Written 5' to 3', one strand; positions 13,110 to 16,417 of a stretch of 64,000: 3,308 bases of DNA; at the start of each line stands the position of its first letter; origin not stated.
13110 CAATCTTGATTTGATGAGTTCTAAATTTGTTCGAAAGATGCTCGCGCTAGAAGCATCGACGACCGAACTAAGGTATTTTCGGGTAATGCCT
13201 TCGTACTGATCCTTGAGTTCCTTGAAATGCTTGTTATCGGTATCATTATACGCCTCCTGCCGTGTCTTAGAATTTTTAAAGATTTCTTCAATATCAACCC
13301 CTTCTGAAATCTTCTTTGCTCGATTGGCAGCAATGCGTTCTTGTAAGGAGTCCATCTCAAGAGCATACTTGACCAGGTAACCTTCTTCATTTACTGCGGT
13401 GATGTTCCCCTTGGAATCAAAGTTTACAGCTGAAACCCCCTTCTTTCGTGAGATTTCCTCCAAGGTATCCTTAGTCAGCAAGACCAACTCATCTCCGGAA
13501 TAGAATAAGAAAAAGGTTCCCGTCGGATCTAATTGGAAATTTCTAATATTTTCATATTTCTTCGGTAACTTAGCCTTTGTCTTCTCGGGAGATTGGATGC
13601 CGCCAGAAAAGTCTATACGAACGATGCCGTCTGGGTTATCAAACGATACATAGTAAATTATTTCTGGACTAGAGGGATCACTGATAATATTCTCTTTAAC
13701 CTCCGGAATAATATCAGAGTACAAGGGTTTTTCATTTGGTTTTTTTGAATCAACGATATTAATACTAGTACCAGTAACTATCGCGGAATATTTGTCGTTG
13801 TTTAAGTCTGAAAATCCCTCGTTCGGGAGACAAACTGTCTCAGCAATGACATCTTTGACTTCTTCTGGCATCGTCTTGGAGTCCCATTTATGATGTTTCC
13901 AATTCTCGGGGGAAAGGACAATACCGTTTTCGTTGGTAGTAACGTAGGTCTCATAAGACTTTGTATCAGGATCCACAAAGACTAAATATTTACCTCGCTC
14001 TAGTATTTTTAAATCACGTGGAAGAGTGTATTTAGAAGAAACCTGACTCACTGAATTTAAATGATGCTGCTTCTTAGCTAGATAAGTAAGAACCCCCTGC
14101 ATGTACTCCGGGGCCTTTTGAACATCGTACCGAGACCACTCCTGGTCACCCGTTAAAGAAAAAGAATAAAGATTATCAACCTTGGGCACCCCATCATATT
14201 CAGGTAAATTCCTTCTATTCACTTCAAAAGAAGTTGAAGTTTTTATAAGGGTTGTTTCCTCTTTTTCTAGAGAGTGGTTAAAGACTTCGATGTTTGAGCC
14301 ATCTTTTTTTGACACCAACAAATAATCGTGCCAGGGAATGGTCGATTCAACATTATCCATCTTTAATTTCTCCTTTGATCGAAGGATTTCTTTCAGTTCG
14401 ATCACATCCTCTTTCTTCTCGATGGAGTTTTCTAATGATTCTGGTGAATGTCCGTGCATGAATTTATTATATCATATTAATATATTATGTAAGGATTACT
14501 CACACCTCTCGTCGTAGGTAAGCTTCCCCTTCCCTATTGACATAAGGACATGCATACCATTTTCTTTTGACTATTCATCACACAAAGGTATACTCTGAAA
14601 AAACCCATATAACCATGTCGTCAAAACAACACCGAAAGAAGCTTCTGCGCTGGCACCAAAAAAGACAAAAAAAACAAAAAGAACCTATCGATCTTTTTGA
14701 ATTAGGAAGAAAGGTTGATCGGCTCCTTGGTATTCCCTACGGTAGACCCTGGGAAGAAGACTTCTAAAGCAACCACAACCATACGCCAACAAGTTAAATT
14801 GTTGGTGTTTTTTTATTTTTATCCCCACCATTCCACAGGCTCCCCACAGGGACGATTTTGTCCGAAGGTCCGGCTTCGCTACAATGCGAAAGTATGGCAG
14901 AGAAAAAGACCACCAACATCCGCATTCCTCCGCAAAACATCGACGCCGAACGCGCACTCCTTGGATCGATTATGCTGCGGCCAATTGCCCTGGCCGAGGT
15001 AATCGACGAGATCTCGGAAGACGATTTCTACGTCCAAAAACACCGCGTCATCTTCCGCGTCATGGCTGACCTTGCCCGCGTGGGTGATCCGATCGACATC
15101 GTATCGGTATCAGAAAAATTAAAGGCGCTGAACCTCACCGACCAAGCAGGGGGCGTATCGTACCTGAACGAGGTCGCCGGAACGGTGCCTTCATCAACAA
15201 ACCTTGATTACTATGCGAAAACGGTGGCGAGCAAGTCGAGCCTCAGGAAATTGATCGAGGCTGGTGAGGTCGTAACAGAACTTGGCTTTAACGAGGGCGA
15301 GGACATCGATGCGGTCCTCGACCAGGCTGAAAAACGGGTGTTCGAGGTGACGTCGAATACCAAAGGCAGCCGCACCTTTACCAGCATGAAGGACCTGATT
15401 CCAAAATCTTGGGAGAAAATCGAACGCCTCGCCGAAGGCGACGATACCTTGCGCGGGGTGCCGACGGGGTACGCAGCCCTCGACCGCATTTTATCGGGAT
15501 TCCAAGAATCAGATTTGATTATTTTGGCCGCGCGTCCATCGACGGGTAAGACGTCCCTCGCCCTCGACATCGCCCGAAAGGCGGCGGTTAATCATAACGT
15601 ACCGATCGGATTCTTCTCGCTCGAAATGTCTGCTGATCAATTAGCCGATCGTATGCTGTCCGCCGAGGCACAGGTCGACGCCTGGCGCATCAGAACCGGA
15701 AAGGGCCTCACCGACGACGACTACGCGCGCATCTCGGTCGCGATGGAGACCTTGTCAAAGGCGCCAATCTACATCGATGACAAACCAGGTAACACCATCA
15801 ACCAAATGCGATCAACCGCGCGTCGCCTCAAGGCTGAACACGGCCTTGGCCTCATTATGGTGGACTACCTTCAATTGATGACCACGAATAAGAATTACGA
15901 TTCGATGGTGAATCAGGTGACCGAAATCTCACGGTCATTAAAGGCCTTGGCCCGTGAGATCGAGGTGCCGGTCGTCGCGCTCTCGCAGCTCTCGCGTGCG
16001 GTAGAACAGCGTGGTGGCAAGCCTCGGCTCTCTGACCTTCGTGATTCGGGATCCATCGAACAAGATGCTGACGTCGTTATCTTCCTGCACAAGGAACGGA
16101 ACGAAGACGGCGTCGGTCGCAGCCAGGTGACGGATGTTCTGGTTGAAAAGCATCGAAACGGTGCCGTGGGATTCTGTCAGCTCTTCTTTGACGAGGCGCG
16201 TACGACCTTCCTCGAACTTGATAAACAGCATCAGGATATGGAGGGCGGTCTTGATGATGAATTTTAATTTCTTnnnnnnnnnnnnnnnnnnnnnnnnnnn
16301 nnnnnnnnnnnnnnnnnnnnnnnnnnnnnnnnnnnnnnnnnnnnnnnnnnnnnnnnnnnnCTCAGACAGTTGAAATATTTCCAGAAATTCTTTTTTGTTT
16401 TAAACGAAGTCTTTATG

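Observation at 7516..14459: Translationally coupled giant gene pair: MoxR-like AAA+ ATPase (1272 aa) and a transglutaminase + vWA fusion (1041 aa)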

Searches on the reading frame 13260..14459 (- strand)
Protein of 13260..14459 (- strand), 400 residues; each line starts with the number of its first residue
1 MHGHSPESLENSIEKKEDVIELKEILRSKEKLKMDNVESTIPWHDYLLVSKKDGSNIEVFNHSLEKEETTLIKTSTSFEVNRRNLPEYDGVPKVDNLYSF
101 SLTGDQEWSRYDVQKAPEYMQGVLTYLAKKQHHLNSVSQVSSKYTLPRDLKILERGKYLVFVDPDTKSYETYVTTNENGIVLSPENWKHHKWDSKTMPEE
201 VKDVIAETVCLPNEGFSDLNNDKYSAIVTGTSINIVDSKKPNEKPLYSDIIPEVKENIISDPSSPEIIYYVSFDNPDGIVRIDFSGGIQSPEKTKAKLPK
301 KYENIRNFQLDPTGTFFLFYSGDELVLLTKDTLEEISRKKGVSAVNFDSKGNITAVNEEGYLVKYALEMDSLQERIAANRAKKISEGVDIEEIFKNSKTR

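Call 42: predict_structure(alignment_id=A3)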
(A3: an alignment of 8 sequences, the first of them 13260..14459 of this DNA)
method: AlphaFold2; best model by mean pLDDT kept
length: 400 residues; sequences in the alignment: 8
mean_pLDDT: 67.3   pTM: 0.64
mean pLDDT of the five models: 67.3, 67.1, 66.4, 65.3, 62.9
residues with pLDDT >= 90: 49; 70-90: 166; 50-70: 82; < 50: 103
segments of 3 or more residues with pLDDT < 50: 1-17, 73-77, 79-147, 211-216, 396-400
pLDDT, mean of each block of 10 residues (from residue 1): 31 42 87 77 81 72 84 48 36 30 32 41 42 31 41 74 68 84 84 72 65 50 68 70 69 76 88 88 83 90 89 89 91 87 84 89 82 67 62 49
secondary structure, 60 per line:
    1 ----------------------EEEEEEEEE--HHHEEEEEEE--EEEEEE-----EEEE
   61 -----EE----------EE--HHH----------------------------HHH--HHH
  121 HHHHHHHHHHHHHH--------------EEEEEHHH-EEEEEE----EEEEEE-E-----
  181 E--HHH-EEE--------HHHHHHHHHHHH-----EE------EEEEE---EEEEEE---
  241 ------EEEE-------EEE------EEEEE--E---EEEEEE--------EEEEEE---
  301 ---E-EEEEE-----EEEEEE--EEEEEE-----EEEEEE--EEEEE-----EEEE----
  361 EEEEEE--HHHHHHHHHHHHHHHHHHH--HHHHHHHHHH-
elements in order: E23-31 E37-43 E46-51 E57-60 H118-134 E149-153 E158-163 E168-173 E188-190 H199-210 E224-228 E232-237 E247-250 E258-260 E267-271 E278-283 E292-297 E306-310 E316-321 E324-329 E335-340 E343-347 E353-356 E361-366 H369-387 H390-399

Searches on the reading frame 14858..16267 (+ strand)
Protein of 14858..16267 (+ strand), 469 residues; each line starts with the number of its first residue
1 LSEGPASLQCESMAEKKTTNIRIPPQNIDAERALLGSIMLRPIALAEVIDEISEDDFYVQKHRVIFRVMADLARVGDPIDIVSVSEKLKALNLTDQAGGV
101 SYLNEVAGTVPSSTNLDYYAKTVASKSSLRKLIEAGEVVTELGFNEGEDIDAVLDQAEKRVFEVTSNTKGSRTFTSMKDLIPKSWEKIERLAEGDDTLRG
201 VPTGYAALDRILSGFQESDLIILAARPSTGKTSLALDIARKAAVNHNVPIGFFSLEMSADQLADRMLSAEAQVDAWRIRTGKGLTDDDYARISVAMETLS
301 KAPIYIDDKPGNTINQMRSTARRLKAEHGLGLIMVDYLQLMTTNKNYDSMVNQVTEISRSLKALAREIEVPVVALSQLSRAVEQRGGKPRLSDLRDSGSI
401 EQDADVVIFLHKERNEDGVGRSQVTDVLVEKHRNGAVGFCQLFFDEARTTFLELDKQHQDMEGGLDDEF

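Call 6: search_protein_families(library=pfam, proteins=[window:14858-16267:+], max_evalue=0.01)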
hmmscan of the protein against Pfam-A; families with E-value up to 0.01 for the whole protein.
window:14858-16267:+ (469 aa): 4 families
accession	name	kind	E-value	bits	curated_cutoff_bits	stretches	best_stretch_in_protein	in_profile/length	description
PF03796.21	DnaB_C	-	3.3e-96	322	27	1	200-451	1-253/255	DnaB-like helicase C terminal domain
PF00772.26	DnaB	-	4.7e-32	110.5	23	1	24-124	2-102/103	DnaB-like helicase N terminal domain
PF13481.12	AAA_25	-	2.1e-13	50.8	27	1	206-377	20-189/195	AAA domain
PF06745.19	ATPase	-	8.4e-06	25.8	26.6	1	201-364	1-154/231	KaiC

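Call 7: search_protein_families(library=ncbifam, proteins=[window:14858-16267:+], max_evalue=0.01)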
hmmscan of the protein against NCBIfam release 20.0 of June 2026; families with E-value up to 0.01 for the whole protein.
window:14858-16267:+ (469 aa): 18 families
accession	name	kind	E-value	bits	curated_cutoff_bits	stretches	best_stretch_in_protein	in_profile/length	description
TIGR00665.1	DnaB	equivalog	1.3e-153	512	385.25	1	24-455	2-434/435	replicative DNA helicase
NF004384.0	PRK05748.1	equivalog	3.3e-153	510.5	525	1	17-461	3-449/452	replicative DNA helicase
NF005852.0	PRK07773.1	equivalog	8.6e-143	477.6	780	2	14-399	14-398/886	replicative DNA helicase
NF004109.0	PRK05595.1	equivalog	7e-127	423.8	737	1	19-460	3-444/444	replicative DNA helicase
TIGR03600.1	phage_DnaB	exception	4.8e-122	408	498.65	1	27-444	1-421/421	phage replicative helicase, DnaB family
NF006606.0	PRK09165.1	equivalog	1.9e-120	402.8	540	1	12-460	9-493/497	replicative DNA helicase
NF006443.0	PRK08760.1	equivalog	2.4e-120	402.1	741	1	14-457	23-470/476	replicative DNA helicase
NF005369.0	PRK06904.1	equivalog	1e-115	387.2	809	1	7-457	8-467/474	replicative DNA helicase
NF005424.0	PRK07004.1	equivalog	9.4e-111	370.6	834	1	15-454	6-451/460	replicative DNA helicase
NF040583.1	dnaB_SPI-7_type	exception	3.5e-110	369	655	1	26-453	3-433/434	SPI-7-type island replicative DNA helicase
NF005945.0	PRK08006.1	equivalog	3.3e-107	359.2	898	1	15-449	18-458/471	replicative DNA helicase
NF006306.0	PRK08506.1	equivalog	3.7e-105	352.3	596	1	26-413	5-387/472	replicative DNA helicase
NF006458.0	PRK08840.1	equivalog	1.4e-102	343.8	884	1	14-447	10-449/464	replicative DNA helicase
NF004967.0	PRK06321.1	equivalog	1.6e-100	337.3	751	1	13-449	5-460/472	replicative DNA helicase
NF005240.0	PRK06749.1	subfamily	2.3e-82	277.1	686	1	26-453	4-426/428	replicative DNA helicase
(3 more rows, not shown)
